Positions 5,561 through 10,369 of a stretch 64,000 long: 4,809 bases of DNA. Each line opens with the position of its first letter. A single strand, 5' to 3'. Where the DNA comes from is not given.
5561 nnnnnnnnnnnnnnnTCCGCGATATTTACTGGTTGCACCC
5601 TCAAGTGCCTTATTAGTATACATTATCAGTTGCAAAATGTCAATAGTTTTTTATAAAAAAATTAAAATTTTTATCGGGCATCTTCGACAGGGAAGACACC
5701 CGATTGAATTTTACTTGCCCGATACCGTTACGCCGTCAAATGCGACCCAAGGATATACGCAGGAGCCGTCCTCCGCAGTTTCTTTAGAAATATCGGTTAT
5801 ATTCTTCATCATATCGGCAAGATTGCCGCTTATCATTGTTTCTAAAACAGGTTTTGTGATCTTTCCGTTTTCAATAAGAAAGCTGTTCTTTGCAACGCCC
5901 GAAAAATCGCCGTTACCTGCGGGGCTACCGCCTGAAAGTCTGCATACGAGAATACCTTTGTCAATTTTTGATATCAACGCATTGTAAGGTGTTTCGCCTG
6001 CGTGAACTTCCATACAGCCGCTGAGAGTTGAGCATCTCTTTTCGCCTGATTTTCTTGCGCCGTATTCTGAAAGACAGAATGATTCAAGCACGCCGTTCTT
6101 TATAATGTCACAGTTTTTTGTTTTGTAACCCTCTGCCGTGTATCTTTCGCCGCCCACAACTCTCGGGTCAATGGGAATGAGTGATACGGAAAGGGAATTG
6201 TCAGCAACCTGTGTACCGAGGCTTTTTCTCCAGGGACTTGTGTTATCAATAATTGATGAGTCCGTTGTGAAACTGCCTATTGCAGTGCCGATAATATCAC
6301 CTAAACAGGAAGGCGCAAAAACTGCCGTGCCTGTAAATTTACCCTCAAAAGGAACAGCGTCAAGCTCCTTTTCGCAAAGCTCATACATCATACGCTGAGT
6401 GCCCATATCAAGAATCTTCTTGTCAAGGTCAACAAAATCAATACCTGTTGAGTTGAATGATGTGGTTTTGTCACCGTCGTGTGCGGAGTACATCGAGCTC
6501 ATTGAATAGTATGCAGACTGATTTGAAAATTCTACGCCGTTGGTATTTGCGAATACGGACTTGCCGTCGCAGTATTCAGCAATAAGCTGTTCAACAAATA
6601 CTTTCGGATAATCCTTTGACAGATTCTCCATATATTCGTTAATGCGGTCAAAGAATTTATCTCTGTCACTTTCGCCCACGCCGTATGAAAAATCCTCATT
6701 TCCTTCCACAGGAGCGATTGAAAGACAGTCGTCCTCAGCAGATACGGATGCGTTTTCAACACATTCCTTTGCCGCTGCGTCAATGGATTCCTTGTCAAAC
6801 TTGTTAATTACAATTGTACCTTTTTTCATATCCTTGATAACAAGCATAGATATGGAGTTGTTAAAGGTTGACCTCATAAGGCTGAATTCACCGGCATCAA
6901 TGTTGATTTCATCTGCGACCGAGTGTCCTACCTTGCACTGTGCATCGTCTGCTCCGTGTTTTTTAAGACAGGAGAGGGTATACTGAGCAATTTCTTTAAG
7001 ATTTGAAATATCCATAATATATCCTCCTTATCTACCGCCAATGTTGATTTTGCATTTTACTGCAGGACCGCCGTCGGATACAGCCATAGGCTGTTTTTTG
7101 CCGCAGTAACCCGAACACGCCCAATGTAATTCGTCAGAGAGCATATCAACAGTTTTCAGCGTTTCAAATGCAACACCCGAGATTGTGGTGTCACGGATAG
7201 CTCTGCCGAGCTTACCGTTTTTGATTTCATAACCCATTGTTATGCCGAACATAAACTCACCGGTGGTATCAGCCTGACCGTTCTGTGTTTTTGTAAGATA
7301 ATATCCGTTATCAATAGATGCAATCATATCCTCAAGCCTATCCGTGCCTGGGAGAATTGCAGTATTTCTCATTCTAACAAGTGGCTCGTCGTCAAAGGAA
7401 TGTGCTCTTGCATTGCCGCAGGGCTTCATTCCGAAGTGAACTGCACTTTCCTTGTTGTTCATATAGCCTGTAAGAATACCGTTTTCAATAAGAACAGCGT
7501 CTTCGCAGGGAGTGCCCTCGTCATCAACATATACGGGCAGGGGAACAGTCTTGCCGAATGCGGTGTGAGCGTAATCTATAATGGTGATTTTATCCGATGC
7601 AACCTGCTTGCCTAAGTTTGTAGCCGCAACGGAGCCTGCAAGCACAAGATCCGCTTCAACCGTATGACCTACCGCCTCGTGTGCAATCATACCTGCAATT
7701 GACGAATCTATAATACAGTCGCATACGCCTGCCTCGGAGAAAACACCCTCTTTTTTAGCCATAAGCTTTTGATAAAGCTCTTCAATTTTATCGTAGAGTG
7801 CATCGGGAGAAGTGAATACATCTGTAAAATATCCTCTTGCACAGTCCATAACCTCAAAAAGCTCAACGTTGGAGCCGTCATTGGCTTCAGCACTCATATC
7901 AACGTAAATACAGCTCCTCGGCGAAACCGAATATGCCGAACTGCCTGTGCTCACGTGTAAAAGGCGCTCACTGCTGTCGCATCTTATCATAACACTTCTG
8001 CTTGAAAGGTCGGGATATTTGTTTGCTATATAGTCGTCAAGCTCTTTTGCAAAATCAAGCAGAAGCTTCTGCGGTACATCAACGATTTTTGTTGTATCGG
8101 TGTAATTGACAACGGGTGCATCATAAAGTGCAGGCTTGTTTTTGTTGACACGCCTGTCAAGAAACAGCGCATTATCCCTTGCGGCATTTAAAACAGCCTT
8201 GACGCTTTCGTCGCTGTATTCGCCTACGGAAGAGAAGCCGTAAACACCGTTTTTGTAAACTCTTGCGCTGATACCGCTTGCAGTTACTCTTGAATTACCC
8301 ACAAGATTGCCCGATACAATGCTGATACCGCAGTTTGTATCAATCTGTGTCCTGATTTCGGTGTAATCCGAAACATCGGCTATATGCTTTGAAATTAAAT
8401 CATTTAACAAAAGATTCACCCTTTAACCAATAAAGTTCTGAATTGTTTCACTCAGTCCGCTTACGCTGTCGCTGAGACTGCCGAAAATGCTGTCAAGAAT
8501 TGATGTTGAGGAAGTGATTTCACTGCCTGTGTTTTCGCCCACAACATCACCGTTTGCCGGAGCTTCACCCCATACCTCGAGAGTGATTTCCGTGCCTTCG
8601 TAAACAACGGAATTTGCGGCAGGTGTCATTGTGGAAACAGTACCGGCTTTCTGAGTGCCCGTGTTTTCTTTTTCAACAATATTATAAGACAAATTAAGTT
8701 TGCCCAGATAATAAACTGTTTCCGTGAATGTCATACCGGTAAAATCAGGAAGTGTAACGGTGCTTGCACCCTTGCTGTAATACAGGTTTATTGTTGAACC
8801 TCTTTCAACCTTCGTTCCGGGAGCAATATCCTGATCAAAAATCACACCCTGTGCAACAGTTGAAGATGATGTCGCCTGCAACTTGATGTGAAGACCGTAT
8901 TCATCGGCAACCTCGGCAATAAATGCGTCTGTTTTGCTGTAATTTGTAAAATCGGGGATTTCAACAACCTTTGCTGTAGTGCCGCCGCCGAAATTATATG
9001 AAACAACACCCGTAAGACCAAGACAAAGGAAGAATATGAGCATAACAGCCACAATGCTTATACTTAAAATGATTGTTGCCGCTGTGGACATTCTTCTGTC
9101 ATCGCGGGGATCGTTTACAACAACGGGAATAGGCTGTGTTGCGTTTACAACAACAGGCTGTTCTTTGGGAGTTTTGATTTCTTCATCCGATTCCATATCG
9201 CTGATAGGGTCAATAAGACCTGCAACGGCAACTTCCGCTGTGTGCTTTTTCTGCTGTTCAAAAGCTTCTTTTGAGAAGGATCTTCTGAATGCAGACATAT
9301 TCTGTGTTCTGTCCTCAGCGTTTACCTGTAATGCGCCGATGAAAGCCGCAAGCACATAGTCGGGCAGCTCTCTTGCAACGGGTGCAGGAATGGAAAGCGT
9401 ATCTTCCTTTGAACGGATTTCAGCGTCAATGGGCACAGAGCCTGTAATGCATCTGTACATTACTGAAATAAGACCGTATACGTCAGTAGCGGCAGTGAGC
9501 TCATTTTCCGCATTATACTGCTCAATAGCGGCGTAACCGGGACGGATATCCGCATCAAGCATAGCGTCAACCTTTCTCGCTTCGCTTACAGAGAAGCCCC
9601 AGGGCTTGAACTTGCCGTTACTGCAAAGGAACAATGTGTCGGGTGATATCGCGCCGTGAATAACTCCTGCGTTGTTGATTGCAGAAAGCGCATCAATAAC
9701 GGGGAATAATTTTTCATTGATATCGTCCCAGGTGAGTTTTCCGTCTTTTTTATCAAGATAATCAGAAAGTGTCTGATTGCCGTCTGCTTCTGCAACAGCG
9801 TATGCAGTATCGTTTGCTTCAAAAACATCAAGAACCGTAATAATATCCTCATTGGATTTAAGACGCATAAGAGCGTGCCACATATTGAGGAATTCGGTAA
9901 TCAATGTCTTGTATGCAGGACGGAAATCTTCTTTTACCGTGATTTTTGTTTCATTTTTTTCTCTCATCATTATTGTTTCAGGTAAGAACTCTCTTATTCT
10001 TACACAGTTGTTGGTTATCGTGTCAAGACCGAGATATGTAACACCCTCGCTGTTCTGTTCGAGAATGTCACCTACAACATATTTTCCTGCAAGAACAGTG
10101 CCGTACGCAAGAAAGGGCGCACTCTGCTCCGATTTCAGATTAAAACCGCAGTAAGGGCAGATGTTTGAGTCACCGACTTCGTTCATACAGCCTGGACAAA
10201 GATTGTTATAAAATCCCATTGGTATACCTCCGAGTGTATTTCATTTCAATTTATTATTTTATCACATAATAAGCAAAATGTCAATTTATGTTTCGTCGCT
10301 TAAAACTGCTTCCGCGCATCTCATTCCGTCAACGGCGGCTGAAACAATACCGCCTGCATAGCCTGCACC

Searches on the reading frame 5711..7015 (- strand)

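Call 34: search_protein_families(library=pfam, proteins=[window:5711-7015:-], max_evalue=0.00001)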
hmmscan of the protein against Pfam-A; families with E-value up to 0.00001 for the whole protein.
window:5711-7015:- (434 aa): 1 family
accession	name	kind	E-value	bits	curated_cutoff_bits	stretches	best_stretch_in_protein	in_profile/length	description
PF19289.4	PmbA_TldD_3rd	-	1.1e-47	162.4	22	1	230-433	5-220/220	PmbA/TldA metallopeptidase C-terminal domain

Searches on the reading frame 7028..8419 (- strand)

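Call 34: search_protein_families(library=pfam, proteins=[window:7028-8419:-], max_evalue=0.00001)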
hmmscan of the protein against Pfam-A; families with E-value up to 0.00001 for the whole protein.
window:7028-8419:- (463 aa): 2 families
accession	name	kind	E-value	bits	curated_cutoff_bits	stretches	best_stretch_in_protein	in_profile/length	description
PF19289.4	PmbA_TldD_3rd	-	5.2e-53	179.9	22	1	231-458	2-216/220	PmbA/TldA metallopeptidase C-terminal domain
PF01523.21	PmbA_TldD_1st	-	1.3e-06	28.9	20.9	1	21-84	2-65/65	PmbA/TldA metallopeptidase domain 1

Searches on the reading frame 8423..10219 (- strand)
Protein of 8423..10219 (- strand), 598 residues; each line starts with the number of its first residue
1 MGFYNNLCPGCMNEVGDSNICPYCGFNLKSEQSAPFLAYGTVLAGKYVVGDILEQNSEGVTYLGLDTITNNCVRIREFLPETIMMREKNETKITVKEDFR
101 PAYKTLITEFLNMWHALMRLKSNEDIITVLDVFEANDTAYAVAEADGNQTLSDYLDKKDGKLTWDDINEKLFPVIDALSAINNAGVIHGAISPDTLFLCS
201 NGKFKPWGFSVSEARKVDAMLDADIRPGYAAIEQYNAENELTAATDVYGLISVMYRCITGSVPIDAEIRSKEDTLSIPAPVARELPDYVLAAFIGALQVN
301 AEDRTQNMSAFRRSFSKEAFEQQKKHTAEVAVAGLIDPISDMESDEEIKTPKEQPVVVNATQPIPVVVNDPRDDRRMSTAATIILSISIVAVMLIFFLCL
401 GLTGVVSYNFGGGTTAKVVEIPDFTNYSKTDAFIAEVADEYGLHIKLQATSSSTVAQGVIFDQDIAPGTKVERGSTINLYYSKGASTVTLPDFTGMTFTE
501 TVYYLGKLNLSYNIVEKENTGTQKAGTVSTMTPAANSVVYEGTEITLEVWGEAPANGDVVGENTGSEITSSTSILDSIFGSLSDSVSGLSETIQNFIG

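Call 34: search_protein_families(library=pfam, proteins=[window:8423-10219:-], max_evalue=0.00001)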
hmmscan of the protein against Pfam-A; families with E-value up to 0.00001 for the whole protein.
window:8423-10219:- (598 aa): 3 families
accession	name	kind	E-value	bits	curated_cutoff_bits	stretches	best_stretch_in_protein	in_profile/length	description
PF03793.24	PASTA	-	5.2e-24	84.4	23.2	2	488-549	1-62/64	PASTA domain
PF00069.31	Pkinase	-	1.2e-10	41.6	31.7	1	109-271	44-204/263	Protein kinase domain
PF07714.23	PK_Tyr_Ser-Thr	-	1.2e-07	31.7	23.1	1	86-264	24-205/258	Protein tyrosine and serine/threonine kinase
